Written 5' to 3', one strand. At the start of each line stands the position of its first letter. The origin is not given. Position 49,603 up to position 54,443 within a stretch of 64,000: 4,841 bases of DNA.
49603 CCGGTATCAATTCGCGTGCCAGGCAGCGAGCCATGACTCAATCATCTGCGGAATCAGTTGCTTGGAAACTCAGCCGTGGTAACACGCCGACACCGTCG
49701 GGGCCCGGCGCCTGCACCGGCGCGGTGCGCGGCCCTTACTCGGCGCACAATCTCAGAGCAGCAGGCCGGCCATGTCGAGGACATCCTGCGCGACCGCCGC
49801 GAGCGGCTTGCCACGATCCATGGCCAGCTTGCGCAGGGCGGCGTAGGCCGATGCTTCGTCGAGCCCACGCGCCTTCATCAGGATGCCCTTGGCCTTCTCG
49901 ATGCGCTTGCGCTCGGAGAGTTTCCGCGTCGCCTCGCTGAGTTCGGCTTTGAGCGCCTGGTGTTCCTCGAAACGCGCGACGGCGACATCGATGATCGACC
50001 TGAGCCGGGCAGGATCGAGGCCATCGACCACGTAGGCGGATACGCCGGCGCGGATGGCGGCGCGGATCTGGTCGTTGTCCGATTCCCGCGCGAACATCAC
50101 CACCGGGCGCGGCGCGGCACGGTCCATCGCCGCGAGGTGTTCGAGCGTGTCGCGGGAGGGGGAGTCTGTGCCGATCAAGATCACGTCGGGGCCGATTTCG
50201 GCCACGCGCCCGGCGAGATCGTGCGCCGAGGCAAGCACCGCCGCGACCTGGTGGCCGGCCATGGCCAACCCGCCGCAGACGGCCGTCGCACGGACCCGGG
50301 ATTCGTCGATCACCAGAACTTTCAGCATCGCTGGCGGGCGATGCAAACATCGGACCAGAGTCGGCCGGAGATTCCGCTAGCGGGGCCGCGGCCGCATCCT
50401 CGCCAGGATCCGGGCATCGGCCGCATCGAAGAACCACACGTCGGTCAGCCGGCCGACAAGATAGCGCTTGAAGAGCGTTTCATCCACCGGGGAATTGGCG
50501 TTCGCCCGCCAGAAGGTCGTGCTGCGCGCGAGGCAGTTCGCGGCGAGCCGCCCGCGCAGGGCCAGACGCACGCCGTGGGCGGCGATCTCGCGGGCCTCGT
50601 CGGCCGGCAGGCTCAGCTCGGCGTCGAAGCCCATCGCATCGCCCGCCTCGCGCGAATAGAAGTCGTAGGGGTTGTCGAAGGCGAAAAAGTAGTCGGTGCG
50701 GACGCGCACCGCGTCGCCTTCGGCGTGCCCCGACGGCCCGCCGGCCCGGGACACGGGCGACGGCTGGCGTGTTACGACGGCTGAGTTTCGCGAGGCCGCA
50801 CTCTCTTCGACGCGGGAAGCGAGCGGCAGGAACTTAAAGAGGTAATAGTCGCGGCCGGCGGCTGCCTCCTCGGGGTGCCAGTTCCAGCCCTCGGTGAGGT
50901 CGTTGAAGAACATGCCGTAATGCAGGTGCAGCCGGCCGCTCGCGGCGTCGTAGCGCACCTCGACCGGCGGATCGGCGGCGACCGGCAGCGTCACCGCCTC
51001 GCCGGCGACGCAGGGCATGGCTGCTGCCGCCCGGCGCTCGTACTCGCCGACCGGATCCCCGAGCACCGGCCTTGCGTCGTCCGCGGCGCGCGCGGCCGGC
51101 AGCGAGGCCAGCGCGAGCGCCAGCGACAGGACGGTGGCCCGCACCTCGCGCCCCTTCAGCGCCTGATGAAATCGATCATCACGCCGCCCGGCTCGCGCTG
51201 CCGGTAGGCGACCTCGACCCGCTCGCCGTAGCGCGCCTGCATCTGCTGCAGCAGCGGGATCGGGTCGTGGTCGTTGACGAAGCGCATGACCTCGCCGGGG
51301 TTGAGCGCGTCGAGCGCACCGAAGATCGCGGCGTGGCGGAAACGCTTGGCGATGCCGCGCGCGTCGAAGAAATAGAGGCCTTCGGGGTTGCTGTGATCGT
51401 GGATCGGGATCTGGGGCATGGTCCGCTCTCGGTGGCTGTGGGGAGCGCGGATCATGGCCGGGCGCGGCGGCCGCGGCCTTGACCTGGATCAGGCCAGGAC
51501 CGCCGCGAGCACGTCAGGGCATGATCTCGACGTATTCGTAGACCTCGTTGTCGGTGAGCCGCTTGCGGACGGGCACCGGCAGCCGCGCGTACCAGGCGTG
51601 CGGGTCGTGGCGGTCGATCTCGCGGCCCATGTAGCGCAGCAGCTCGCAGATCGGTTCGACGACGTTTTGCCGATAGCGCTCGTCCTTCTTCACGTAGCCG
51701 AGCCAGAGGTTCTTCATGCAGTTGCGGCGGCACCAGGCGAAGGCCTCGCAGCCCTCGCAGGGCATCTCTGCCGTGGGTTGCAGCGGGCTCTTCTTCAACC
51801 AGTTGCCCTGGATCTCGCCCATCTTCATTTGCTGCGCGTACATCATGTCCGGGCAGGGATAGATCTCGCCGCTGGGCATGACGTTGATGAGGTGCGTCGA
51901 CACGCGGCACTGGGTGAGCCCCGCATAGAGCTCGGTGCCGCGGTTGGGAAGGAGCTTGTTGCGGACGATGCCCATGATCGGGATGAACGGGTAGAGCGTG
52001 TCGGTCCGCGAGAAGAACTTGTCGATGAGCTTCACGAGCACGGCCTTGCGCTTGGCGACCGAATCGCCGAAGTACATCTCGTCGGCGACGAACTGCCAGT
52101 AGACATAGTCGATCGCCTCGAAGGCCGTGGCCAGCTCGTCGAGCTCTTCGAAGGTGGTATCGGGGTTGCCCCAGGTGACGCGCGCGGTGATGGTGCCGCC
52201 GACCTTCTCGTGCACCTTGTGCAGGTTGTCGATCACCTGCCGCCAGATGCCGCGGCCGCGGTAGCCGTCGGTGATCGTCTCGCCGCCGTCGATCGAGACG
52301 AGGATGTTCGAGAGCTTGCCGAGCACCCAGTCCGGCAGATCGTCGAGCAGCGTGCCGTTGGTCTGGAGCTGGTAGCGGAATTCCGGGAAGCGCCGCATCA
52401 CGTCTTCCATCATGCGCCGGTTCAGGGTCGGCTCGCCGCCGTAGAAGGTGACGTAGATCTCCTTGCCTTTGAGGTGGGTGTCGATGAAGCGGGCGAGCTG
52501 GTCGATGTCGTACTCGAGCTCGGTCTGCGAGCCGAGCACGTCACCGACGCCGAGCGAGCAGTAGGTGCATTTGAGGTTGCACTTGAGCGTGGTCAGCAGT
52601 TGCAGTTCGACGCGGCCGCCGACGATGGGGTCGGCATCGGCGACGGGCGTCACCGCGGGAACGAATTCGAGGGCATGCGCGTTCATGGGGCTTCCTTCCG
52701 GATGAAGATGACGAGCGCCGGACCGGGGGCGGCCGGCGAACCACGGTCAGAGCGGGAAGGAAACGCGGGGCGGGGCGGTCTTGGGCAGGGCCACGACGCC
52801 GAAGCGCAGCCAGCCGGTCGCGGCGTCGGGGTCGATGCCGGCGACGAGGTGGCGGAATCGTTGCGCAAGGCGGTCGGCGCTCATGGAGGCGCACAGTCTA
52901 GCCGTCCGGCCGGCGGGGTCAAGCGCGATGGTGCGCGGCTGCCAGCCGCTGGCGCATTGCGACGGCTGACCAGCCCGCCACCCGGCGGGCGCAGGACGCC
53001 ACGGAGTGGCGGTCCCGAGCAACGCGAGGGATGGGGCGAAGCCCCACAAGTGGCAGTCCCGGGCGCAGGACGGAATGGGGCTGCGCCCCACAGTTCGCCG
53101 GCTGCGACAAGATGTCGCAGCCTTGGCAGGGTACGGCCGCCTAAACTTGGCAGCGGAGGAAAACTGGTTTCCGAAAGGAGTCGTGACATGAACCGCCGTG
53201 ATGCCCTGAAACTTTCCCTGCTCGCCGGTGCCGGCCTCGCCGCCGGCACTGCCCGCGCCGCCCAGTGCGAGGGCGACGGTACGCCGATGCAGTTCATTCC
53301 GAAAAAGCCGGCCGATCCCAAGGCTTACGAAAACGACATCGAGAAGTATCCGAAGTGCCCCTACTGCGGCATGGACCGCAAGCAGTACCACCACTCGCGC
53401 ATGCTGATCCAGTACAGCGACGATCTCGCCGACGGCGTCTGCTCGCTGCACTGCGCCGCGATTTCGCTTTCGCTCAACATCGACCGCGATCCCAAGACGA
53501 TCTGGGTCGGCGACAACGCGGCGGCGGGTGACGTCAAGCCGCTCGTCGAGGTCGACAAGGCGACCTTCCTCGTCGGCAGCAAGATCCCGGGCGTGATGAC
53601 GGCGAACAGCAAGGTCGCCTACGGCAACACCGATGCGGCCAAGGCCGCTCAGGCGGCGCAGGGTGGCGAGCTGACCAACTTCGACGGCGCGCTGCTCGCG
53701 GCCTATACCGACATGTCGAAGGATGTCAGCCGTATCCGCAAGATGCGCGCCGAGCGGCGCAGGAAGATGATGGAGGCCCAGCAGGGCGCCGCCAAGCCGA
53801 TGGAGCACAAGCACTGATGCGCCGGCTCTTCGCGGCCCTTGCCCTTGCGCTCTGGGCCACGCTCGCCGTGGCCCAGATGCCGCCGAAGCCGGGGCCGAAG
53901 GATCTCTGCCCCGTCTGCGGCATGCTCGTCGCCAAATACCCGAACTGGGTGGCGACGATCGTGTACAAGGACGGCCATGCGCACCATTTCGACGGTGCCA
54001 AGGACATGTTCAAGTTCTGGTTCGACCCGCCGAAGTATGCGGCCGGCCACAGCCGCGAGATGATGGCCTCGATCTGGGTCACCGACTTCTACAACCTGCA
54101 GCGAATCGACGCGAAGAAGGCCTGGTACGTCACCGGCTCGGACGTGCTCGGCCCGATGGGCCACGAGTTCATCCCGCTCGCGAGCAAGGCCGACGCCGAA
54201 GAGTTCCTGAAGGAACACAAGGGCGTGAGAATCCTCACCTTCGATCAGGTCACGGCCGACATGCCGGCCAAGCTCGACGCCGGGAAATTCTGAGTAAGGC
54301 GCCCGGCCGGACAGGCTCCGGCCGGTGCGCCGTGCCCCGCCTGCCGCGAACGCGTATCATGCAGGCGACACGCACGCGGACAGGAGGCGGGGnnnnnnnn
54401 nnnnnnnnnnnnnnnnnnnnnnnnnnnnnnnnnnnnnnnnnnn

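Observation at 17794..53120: Shared palindrome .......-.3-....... upstream of five metal-related transcription units, a candidate regulon for an unidentified regulator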

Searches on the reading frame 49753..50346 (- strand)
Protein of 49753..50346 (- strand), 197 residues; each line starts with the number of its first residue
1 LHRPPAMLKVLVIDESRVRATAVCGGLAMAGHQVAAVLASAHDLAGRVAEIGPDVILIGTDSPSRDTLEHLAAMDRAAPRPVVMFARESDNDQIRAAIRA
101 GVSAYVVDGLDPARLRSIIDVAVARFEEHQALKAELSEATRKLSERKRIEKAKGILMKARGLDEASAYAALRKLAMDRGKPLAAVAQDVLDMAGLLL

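Call 17: search_protein_families(library=pfam, proteins=[window:49753-50346:-], max_evalue=0.01)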
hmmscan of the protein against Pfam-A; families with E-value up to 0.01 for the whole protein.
window:49753-50346:- (197 aa): 2 families
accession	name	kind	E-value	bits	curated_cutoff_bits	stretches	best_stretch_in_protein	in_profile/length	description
PF03861.19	ANTAR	-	3.4e-19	68.8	27.3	1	139-190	3-54/54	ANTAR domain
PF00072.30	Response_reg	-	2.8e-07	31.1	30.2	1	10-119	1-110/111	Response regulator receiver domain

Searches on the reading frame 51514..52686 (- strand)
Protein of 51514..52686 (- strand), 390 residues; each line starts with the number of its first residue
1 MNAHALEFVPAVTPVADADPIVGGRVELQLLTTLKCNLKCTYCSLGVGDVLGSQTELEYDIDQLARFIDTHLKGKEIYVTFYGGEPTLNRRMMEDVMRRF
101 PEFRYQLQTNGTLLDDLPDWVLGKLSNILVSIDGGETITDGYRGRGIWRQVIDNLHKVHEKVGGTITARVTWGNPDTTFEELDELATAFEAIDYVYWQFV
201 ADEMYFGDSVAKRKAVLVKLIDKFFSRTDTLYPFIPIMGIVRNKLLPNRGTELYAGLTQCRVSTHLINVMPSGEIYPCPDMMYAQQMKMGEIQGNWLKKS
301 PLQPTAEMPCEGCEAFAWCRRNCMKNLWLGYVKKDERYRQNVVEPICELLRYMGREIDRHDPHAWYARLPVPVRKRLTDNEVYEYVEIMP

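Call 17: search_protein_families(library=pfam, proteins=[window:51514-52686:-], max_evalue=0.01)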
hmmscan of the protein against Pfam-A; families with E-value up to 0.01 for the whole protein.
window:51514-52686:- (390 aa): 2 families
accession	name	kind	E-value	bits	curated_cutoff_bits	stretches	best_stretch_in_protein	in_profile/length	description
PF04055.27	Radical_SAM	-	6.3e-15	56.2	29.5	1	32-186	3-163/166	Radical SAM superfamily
PF13353.11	Fer4_12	-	0.0011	19.7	22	1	33-134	12-115/137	4Fe-4S single cluster domain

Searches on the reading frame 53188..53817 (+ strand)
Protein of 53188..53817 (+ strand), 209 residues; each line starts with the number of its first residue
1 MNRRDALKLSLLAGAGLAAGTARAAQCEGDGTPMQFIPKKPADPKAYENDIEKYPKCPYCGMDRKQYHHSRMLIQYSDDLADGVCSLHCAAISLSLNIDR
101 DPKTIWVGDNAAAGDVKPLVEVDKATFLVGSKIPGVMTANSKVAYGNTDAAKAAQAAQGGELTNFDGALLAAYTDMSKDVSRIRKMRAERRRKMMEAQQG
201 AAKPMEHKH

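Call 17: search_protein_families(library=pfam, proteins=[window:53188-53817:+], max_evalue=0.01)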
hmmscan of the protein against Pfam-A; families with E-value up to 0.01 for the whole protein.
window:53188-53817:+ (209 aa): 1 family
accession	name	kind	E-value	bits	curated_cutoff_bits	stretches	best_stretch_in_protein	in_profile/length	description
PF05573.18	NosL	-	1.4e-10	42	24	1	51-166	4-124/131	NosL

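Call 19: find_encoding_contigs(protein=window:53188-53817:+, flank=10000, max_places=6)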
Protein window:53188-53817:+ (209 aa): 2 contigs read that carry it; 2 places shown.
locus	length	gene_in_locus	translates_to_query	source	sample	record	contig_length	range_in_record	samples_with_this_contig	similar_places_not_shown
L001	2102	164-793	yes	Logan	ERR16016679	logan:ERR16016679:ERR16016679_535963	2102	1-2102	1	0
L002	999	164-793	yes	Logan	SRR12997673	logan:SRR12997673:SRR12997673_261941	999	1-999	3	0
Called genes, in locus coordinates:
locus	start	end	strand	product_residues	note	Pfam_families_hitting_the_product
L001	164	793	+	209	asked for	PF05573:NosL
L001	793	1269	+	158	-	PF05573:NosL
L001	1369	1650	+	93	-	-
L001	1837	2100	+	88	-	?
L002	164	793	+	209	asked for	PF05573:NosL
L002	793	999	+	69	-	?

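Call 25: search_protein_families(library=ncbifam, proteins=[window:53188-53817:+], max_evalue=0.001)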
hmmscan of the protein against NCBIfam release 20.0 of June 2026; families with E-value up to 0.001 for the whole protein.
window:53188-53817:+ (209 aa): 0 families

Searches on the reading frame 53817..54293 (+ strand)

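Call 17: search_protein_families(library=pfam, proteins=[window:53817-54293:+], max_evalue=0.01)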
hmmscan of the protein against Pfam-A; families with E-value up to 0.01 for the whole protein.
window:53817-54293:+ (158 aa): 1 family
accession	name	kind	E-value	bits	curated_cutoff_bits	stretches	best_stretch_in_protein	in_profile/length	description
PF05573.18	NosL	-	2.1e-34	119.1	24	1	27-149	6-130/131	NosL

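Call 76: search_protein_families(library=ncbifam, proteins=[window:53817-54293:+], max_evalue=0.001)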
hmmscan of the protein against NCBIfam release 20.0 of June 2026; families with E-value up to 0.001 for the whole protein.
window:53817-54293:+ (158 aa): 0 families
